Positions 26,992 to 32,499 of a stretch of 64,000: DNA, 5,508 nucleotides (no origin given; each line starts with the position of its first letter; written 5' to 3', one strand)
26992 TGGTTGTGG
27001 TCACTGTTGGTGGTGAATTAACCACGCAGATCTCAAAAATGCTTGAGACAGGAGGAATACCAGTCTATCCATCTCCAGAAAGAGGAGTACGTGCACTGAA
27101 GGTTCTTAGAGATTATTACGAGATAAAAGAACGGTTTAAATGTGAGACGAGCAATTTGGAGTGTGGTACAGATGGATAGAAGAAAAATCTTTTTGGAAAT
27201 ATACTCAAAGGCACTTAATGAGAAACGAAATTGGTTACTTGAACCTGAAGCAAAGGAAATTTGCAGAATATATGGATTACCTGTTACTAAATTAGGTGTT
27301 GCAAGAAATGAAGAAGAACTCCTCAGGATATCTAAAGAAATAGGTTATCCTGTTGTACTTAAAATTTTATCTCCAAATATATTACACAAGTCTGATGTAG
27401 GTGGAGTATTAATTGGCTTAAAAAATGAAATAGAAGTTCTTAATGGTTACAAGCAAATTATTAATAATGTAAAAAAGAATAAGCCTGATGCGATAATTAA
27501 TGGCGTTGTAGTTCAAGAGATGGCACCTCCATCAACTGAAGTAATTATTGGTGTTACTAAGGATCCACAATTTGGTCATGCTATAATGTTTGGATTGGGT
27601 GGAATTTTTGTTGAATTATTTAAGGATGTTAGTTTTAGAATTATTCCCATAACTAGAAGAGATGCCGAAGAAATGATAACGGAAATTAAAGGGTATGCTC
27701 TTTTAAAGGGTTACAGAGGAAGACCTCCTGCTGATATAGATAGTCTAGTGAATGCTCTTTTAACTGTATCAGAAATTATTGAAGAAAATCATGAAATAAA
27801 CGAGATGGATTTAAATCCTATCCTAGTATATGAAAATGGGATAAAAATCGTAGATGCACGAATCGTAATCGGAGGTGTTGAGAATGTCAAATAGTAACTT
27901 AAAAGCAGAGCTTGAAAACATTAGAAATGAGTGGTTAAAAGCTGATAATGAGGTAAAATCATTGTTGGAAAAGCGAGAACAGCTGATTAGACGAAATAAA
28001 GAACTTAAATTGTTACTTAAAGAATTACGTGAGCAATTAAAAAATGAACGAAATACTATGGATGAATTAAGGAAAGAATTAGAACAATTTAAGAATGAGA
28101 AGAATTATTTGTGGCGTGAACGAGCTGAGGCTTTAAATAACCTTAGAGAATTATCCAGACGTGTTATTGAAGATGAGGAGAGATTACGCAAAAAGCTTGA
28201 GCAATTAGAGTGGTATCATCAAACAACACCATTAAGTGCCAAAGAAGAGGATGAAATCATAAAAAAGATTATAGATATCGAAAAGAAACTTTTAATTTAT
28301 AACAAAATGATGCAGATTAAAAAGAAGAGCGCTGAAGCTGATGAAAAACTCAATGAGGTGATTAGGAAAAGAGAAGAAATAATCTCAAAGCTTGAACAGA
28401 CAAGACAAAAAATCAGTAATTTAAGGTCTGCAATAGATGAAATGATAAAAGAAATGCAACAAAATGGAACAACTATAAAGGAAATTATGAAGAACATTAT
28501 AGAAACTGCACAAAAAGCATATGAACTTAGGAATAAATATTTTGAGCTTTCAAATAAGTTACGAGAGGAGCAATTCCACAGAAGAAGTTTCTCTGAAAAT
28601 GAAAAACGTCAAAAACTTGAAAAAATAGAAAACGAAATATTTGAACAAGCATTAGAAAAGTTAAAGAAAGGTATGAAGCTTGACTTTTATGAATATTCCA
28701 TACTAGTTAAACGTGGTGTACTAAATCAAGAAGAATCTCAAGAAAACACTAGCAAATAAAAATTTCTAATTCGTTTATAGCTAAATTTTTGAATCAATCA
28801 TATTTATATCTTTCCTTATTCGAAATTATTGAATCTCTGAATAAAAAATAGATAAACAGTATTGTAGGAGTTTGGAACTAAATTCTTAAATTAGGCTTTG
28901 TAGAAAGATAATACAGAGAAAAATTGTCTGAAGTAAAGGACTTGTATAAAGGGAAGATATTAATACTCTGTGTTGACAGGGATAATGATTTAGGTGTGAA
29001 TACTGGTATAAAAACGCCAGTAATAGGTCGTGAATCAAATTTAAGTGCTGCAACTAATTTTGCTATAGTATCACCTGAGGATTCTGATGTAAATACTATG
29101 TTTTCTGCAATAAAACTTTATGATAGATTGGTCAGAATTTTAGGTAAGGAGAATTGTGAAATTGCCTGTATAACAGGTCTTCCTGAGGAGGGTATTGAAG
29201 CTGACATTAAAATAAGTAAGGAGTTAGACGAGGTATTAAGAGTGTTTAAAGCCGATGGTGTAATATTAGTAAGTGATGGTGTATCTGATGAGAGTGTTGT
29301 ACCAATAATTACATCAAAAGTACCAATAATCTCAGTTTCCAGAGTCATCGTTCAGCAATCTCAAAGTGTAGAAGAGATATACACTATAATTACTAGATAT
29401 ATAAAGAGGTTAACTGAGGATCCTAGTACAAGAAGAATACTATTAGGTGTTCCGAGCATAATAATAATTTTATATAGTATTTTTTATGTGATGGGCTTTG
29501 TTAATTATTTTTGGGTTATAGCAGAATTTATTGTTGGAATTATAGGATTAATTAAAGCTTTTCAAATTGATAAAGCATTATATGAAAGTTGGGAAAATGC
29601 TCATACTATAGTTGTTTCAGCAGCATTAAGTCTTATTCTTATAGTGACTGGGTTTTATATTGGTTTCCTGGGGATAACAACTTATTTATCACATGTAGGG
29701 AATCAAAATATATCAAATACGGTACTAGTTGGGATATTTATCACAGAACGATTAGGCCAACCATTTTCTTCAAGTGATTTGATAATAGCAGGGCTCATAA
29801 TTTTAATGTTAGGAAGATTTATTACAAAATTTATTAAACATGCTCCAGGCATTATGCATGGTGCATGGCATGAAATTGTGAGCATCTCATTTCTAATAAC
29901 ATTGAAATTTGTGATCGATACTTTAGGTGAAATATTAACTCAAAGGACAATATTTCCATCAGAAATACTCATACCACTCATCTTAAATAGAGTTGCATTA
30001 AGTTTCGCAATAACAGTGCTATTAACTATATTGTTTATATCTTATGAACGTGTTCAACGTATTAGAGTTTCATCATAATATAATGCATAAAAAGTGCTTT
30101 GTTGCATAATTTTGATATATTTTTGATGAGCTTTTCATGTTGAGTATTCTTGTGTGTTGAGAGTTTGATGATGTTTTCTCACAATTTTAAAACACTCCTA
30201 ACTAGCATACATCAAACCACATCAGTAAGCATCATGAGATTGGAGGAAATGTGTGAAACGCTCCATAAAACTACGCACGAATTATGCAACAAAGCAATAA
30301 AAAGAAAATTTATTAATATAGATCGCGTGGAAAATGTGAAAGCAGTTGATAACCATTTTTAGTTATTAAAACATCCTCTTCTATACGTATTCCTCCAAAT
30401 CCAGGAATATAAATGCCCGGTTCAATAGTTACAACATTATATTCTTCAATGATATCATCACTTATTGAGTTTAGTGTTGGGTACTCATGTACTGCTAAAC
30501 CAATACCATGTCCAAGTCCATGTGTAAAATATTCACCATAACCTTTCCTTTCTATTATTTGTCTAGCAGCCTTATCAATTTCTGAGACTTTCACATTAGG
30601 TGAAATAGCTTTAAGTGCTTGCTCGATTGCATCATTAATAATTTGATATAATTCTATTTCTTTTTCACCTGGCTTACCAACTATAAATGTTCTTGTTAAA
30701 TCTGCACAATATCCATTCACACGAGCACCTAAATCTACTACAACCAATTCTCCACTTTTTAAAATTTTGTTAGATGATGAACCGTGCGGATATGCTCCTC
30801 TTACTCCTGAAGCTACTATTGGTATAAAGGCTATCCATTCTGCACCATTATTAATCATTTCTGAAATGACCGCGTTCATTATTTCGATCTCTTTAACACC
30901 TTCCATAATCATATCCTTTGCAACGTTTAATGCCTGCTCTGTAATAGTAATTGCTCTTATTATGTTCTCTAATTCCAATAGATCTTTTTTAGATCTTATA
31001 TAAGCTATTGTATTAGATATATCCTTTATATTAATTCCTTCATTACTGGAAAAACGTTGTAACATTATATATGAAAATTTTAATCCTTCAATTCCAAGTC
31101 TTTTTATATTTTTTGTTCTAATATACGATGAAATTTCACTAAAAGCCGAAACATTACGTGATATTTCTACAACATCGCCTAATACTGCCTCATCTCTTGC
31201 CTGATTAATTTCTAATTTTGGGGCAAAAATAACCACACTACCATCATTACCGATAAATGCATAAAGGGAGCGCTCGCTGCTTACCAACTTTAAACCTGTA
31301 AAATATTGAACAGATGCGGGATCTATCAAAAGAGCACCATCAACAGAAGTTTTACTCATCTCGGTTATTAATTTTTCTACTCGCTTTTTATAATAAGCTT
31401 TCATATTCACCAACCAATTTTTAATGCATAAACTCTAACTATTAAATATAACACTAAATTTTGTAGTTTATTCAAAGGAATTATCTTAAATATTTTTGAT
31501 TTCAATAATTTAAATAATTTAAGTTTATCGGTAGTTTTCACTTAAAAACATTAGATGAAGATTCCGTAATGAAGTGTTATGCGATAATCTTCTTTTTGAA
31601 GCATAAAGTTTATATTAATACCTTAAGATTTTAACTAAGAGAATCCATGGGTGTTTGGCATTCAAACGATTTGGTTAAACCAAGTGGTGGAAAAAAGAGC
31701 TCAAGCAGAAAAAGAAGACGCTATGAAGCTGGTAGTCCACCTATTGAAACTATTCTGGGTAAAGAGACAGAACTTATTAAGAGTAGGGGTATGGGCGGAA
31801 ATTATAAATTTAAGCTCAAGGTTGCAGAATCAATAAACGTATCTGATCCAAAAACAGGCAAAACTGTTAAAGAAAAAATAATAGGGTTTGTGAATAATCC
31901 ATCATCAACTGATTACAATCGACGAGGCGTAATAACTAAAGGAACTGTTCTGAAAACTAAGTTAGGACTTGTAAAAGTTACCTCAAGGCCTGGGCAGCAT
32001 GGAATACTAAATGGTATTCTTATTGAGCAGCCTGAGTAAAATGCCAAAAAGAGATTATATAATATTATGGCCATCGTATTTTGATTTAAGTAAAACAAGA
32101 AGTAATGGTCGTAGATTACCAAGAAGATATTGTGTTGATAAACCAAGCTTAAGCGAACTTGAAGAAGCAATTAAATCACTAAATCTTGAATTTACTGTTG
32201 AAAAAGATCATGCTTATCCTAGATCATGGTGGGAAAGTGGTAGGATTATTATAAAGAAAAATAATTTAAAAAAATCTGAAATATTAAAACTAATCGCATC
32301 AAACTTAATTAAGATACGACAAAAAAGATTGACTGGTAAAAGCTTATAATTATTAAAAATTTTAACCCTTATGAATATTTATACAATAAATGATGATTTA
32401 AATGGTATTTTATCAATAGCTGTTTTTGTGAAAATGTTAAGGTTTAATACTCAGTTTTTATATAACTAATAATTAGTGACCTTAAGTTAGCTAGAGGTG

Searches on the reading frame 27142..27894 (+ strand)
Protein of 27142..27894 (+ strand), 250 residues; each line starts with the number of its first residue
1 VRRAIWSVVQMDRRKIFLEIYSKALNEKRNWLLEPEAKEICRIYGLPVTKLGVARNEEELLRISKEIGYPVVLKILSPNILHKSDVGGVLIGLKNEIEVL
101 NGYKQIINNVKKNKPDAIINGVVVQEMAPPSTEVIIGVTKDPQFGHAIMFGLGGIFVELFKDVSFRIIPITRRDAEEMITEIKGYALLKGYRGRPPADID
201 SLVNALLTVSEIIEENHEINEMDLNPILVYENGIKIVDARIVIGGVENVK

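Call 60: search_protein_families(library=pfam, proteins=[window:27142-27894:+], max_evalue=0.00001)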
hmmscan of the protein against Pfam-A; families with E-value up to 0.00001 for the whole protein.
window:27142-27894:+ (250 aa): 1 family
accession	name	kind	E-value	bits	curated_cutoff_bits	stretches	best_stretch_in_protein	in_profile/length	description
PF13549.11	ATP-grasp_5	-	9.8e-86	287.1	27.6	1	23-243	1-221/221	ATP-grasp domain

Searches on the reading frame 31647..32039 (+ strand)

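Call 61: search_protein_families(library=pfam, proteins=[window:31647-32039:+], max_evalue=0.00001)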
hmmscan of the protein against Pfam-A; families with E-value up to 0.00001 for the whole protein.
window:31647-32039:+ (130 aa): 1 family
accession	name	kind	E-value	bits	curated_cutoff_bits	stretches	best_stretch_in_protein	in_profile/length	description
PF01201.27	Ribosomal_S8e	-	5.5e-32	111.3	30.2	1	4-126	1-133/133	Ribosomal protein S8e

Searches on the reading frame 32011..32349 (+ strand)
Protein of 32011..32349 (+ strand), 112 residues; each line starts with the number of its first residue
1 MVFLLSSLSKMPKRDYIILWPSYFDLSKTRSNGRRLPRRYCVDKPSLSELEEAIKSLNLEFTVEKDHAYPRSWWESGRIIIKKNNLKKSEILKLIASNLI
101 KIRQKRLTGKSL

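Call 61: search_protein_families(library=pfam, proteins=[window:32011-32349:+], max_evalue=0.00001)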
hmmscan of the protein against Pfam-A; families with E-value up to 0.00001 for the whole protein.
window:32011-32349:+ (112 aa): 1 family
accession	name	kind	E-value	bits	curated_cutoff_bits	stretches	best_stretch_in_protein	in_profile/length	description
PF01922.23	SRP19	-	7.7e-24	84.8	25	1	18-99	1-92/95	SRP19 protein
